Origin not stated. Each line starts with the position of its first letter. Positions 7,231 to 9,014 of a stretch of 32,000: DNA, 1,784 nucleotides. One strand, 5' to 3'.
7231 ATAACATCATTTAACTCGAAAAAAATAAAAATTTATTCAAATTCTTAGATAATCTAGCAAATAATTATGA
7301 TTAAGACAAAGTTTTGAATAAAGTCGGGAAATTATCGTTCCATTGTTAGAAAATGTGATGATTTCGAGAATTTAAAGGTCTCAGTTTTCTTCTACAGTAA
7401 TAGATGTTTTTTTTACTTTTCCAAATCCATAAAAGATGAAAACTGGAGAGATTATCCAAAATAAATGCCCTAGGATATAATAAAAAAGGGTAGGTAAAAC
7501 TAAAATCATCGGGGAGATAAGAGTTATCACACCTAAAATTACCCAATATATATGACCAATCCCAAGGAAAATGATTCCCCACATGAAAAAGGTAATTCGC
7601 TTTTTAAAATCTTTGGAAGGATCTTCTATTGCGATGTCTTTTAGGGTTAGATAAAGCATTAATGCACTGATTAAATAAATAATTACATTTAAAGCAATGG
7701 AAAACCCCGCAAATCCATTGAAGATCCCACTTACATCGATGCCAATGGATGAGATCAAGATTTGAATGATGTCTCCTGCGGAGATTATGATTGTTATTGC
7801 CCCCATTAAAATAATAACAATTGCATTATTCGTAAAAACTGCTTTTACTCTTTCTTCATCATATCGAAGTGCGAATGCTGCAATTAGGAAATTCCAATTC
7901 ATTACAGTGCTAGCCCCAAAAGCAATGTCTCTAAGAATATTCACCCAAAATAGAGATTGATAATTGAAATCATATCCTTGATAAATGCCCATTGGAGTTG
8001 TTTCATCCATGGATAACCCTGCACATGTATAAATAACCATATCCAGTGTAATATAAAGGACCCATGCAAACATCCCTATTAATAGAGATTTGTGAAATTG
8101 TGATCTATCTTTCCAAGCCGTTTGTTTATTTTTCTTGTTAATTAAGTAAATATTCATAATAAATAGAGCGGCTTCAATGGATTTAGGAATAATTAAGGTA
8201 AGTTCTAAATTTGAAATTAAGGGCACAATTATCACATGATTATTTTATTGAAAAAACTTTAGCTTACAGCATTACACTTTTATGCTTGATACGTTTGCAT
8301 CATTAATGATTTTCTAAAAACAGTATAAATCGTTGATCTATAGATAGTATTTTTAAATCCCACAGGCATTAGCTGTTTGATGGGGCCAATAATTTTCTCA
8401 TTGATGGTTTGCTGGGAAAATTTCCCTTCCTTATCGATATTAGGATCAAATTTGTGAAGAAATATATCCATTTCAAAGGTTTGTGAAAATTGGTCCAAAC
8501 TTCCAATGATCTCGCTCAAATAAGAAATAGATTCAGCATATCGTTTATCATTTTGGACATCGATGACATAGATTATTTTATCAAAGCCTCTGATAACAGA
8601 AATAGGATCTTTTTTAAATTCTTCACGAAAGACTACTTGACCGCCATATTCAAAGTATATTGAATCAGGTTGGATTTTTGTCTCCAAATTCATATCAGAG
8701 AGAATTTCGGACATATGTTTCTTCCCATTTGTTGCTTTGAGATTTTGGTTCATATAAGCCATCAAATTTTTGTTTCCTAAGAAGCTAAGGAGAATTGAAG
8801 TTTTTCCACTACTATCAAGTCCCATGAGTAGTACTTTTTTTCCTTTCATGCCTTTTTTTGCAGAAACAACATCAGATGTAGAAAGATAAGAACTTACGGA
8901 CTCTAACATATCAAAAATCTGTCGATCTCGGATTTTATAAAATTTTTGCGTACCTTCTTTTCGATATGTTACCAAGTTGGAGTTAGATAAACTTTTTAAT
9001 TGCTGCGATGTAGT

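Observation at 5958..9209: Three-gene minus-strand module: wHTH-Rag-like GTPase, polytopic membrane protein, and a longin/roadblock-like PAS sensor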

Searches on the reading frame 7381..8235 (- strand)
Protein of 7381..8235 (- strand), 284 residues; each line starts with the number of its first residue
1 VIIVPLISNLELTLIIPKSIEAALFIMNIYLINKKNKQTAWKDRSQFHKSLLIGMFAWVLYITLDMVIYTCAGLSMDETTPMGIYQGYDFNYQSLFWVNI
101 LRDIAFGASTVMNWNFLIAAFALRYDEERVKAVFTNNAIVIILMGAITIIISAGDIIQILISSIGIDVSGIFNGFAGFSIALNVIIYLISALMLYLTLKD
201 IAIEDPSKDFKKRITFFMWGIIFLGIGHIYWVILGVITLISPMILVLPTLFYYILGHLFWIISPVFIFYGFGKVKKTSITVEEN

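Call 3: search_protein_families(library=pfam, proteins=[window:7381-8235:-], max_evalue=1)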
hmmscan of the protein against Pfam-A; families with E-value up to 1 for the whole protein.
window:7381-8235:- (284 aa): 0 families

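Call 4: search_protein_families(library=ncbifam, proteins=[window:7381-8235:-], max_evalue=1)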
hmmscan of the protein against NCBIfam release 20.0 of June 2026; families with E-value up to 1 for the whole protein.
window:7381-8235:- (284 aa): 0 families

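Call 17: find_homologous_proteins(query=window:7381-8235:-, max_evalue=0.01)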
Query window:7381-8235:- (284 aa): 18 proteins with E <= 0.01 among 1608 candidates.
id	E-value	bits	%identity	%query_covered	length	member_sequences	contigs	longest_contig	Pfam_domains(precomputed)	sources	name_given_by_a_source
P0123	1.1e-175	601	100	99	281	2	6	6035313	-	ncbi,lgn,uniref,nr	ncbi:hypothetical protein NEF87_002159 [Candidatus Lokiarchaeum ossiferum]|uniref:DUF998 domain-cont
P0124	3.3e-140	485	76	100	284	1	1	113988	-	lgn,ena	-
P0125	2.9e-123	429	71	98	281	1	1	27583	-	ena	-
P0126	2.8e-122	426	70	99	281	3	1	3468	-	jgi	-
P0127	4.2e-122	425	68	97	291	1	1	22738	-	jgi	jgi:hypothetical protein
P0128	1.5e-121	424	70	99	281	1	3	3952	-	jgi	-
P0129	4.0e-121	422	69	98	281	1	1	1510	-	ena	-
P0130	8.0e-120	418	68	96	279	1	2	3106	-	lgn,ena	-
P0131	3.2e-117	409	70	96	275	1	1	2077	-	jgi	jgi:hypothetical protein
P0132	1.9e-116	407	67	98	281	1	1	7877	-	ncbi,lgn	-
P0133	2.3e-116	407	66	99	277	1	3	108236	-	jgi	jgi:hypothetical protein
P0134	7.2e-116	405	66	96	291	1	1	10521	-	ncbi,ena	-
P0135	1.5e-97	345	57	98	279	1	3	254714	-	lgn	-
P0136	2.6e-97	344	57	94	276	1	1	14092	-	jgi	jgi:hypothetical protein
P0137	7.4e-89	316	55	95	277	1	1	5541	-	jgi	-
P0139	1.6e-48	184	37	96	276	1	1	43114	-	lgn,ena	-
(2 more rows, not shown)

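Call 19: find_encoding_contigs(protein=P0139, flank=7000, max_places=2)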
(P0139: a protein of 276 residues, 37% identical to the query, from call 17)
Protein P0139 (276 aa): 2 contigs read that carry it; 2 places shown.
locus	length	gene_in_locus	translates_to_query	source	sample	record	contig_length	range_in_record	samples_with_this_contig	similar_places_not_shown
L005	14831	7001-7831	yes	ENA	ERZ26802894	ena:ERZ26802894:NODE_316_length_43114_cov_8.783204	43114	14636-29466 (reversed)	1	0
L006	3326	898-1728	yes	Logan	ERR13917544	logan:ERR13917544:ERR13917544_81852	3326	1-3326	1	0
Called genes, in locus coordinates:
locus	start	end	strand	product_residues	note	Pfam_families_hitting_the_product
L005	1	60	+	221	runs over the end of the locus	PF27271:AF_1327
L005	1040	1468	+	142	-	PF00583:Acetyltransf_1, PF13673:Acetyltransf_10, PF13508:Acetyltransf_7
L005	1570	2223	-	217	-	-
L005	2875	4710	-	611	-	PF07719:TPR_2 (faint), PF13424:TPR_12 (faint), PF13432:TPR_16 (faint)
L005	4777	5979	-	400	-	-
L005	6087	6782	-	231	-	-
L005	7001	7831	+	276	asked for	-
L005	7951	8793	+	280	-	-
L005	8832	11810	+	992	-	PF01411:tRNA-synt_2c, PF07973:tRNA_SAD, PF02272:DHHA1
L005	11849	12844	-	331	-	PF00753:Lactamase_B, PF23023:Anti-Pycsar_Apyc1 (weak)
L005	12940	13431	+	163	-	-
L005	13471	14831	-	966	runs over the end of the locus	PF13646:HEAT_2 (faint), PF02985:HEAT (faint), PF12717:Cnd1 (weak)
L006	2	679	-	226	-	?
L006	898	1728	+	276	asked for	-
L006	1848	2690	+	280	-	-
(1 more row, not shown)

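Call 20: find_encoding_contigs(protein=P0136, flank=7000, max_places=2)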
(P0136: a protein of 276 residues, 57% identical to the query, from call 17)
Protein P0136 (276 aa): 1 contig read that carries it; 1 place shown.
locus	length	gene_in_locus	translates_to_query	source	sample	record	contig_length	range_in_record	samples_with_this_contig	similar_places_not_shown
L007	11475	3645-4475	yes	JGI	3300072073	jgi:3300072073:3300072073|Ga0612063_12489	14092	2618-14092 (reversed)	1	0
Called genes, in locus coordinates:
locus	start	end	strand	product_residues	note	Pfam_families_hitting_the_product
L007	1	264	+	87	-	?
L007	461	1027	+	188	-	PF01061:ABC2_membrane, PF12698:ABC2_membrane_3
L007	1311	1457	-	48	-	-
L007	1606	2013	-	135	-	PF04670:Gtr1_RagA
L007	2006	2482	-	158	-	PF12840:HTH_20, PF01022:HTH_5, PF12802:MarR_2 (weak)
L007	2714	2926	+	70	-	-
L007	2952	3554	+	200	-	PF08279:HTH_11 (faint), PF13412:HTH_24 (faint)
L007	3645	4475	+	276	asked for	-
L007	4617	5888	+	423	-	PF13188:PAS_8 (faint), PF00989:PAS (weak), PF13426:PAS_9 (weak), PF08447:PAS_3 (faint), PF00989:PAS, PF08448:PAS_4, PF13426:PAS_9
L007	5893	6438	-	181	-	-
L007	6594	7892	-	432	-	-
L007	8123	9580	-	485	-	-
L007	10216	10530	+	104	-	PF17723:RHH_8 (weak), PF01402:RHH_1 (weak)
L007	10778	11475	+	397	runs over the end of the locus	PF00092:VWA, PF13519:VWA_2, PF13768:VWA_3 (weak), PF13639:zf-RING_2 (faint), PF22908:PHD_NSD (faint)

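Call 66: predict_structure(alignment_id=A6)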
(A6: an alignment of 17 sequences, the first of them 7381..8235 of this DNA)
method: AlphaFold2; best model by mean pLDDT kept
length: 284 residues; sequences in the alignment: 17
mean_pLDDT: 84.6   pTM: 0.84
mean pLDDT of the five models: 84.6, 84.0, 83.8, 83.4, 83.3
residues with pLDDT >= 90: 110; 70-90: 145; 50-70: 17; < 50: 12
segments of 3 or more residues with pLDDT < 50: 276-284
pLDDT, mean of each block of 10 residues (from residue 1): 66 90 96 89 89 96 93 86 91 93 90 92 86 87 83 81 85 69 86 86 62 90 91 85 84 90 93 58 37
secondary structure, 60 per line:
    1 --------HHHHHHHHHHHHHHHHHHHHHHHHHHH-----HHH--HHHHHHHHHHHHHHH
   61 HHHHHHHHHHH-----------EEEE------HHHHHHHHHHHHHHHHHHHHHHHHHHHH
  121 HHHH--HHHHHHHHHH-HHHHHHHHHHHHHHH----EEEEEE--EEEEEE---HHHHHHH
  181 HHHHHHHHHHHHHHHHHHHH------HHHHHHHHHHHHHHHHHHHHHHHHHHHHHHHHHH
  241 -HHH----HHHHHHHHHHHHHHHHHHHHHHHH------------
elements in order: H9-35 H46-71 E83-86 H93-124 H127-136 H138-152 E157-162 E165-170 H174-200 H207-240 H249-272

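Call 68: fold_search(model_id=the predicted structure, library=pdb)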
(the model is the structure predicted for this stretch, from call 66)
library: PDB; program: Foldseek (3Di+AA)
matches with E <= 10: 940; with E <= 0.001: 0
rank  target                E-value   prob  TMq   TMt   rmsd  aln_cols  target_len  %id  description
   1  9v2n_R                1.3e-03  1.00  0.51  0.52   6.1       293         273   10  Macimorelin bound growth hormone secretagogue receptor in complex with Gq (released 2025-07-02)
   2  7xrr                  1.4e-03  1.00  0.57  0.53   6.2       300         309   11  Crystal structure of the human OX2R bound to the insomnia drug lemborexant. (released 2022-11-23)
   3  8iy6_R                1.9e-03  1.00  0.46  0.45   7.8       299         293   10  ETB-Gi complex bound to Endotheline-1, focused on receptor (released 2023-08-16)
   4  8efb_R                2.0e-03  1.00  0.50  0.50   6.2       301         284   16  Oliceridine-bound mu-opioid receptor-Gi complex (released 2022-11-09)
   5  8zzo_MODEL_1_A        2.1e-03  1.00  0.41  0.40   8.4       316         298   11  Structural Model of Ghrelin Bound to its G Protein-Coupled Receptor (released 2019-02-06)
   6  8wz2_R                2.4e-03  1.00  0.53  0.48   6.7       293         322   10  Structure of 26RFa-pyroglutamylated RFamide peptide receptor complex (released 2024-06-19)
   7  6tq4_A                2.6e-03  1.00  0.54  0.52   6.3       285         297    9  Crystal structure of the Orexin-1 receptor in complex with Compound 16 (released 2020-01-01)
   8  8y71_R                2.7e-03  1.00  0.53  0.52   6.4       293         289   13  positive allosteric modulator(BMS986187)-bound delta-opioid receptor-Gi complex (released 2026-01-07)
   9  9pxv_R                2.7e-03  1.00  0.50  0.50   6.3       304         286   15  Nucleotide-free naloxone-mu opioid receptor Gi1 complex (released 2025-11-12)
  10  9bjk_R                2.8e-03  1.00  0.46  0.46   7.2       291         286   14  Inactive mu opioid receptor bound to Nb6, naloxone and NAM (released 2024-07-17)
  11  9cgk_A                2.9e-03  1.00  0.53  0.53   6.3       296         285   11  CryoEM structure of delta opioid receptor bound to G proteins and a full bitopic agonist (released 2025-04-02)
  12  7sk4_A                2.9e-03  1.00  0.52  0.49   7.4       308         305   14  Cryo-EM structure of ACKR3 in complex with chemokine N-terminal mutant CXCL12_LRHQ, an intracellular Fab, and an extra (released 2022-07-27)
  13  6tq7_B                3.1e-03  1.00  0.53  0.49   6.7       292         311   10  Crystal structure of the Orexin-1 receptor in complex with SB-334867 (released 2020-01-01)
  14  9uy3_R                3.4e-03  1.00  0.50  0.50   6.7       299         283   10  Anamorelin bound growth hormone secretagogue receptor in complex with Gq (released 2025-07-02)
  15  8f7q_M                3.4e-03  1.00  0.51  0.51   6.3       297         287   14  Gi bound mu-opioid receptor in complex with beta-endorphin (released 2022-12-14)
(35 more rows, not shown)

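Call 99: search_protein_families(library=pfam, alignment_id=A6, max_evalue=10)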
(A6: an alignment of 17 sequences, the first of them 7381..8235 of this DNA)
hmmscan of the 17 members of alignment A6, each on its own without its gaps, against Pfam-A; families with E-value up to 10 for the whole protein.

A. member 1, window:7381-8235:- (284 aa): 0 families

B. families by the number of members that match (of 17 scanned): 11 families
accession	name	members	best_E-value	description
PF15033.11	Kinocilin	13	0.00015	Kinocilin protein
PF17627.7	IncE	7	0.03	Inclusion membrane protein E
PF06664.17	WLS-like_TM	1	0.00014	Wntless-like, transmembrane domain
PF20040.4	DUF6442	1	0.023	Family of unknown function (DUF6442)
PF20018.4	VMAP-M14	1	0.049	vWA-MoxR associated protein middle region (VMAP-M) 14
PF06157.16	DUF973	1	0.091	Protein of unknown function (DUF973)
PF07331.16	TctB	1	0.4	Tripartite tricarboxylate transporter TctB family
PF16311.10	TMEM100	1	1.2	Transmembrane protein 100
PF07895.16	DUF1673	1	3.1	Protein of unknown function (DUF1673)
PF00487.30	FA_desaturase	1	6.3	Fatty acid desaturase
PF06143.16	Baculo_11_kDa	1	9.3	Baculovirus 11 kDa family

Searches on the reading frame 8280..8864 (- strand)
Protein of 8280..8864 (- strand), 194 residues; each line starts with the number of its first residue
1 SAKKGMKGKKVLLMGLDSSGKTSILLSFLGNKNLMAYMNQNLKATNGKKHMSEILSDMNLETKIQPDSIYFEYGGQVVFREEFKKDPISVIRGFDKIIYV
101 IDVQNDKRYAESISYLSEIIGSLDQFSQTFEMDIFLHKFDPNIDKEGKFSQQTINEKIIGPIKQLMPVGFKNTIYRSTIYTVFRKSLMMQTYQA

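Call 55: search_solved_structures(query=window:8280-8864:-, max_evalue=0.001, show_alignments=2)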
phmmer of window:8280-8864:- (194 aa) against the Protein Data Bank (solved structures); distinct sequences matched with E-value up to 0.001: 18.
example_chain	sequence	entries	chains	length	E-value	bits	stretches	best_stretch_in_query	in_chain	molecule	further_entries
8zla_A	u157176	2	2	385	9.5e-14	55.2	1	9-181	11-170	GTP-binding protein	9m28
8yl2_A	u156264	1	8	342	4.4e-12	49.8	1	8-182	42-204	GTP-binding protein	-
3llu_A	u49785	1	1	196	2.2e-05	28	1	9-185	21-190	Ras-related GTP-binding protein C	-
6s6a_C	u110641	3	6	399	2.4e-05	27.8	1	9-185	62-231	Ras-related GTP-binding protein C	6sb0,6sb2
6u62_C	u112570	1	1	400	3.4e-05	27.3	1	9-185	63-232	Ras-related GTP-binding protein C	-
6jwp_A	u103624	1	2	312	3.8e-05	27.2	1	8-154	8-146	GTP-binding protein GTR1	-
4arz_A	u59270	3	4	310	4.2e-05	27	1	8-154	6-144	GTP-BINDING PROTEIN GTR1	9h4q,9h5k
3r7w_A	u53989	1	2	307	4.9e-05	26.8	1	8-154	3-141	GTP-binding protein GTR1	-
7t3b_E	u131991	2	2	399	6.3e-05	26.4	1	9-185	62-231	Ras-related GTP-binding protein C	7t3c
6ces_A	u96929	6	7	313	0.0001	25.7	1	8-183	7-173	Ras-related GTP-binding protein A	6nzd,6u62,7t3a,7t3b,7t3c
6wj2_F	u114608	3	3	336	0.00012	25.5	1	8-183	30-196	Ras-related GTP-binding protein A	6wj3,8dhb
6ulg_G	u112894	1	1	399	0.00013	25.4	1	9-185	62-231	Ras-related GTP-binding protein C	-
6ces_C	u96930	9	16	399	0.00018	24.9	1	9-185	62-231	Ras-related GTP-binding protein C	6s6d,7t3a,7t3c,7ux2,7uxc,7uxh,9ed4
2q3f_A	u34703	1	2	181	0.00024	24.5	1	9-184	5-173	Ras-related GTP-binding protein D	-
6ulg_F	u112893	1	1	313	0.00051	23.5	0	8-183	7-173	Ras-related GTP-binding protein A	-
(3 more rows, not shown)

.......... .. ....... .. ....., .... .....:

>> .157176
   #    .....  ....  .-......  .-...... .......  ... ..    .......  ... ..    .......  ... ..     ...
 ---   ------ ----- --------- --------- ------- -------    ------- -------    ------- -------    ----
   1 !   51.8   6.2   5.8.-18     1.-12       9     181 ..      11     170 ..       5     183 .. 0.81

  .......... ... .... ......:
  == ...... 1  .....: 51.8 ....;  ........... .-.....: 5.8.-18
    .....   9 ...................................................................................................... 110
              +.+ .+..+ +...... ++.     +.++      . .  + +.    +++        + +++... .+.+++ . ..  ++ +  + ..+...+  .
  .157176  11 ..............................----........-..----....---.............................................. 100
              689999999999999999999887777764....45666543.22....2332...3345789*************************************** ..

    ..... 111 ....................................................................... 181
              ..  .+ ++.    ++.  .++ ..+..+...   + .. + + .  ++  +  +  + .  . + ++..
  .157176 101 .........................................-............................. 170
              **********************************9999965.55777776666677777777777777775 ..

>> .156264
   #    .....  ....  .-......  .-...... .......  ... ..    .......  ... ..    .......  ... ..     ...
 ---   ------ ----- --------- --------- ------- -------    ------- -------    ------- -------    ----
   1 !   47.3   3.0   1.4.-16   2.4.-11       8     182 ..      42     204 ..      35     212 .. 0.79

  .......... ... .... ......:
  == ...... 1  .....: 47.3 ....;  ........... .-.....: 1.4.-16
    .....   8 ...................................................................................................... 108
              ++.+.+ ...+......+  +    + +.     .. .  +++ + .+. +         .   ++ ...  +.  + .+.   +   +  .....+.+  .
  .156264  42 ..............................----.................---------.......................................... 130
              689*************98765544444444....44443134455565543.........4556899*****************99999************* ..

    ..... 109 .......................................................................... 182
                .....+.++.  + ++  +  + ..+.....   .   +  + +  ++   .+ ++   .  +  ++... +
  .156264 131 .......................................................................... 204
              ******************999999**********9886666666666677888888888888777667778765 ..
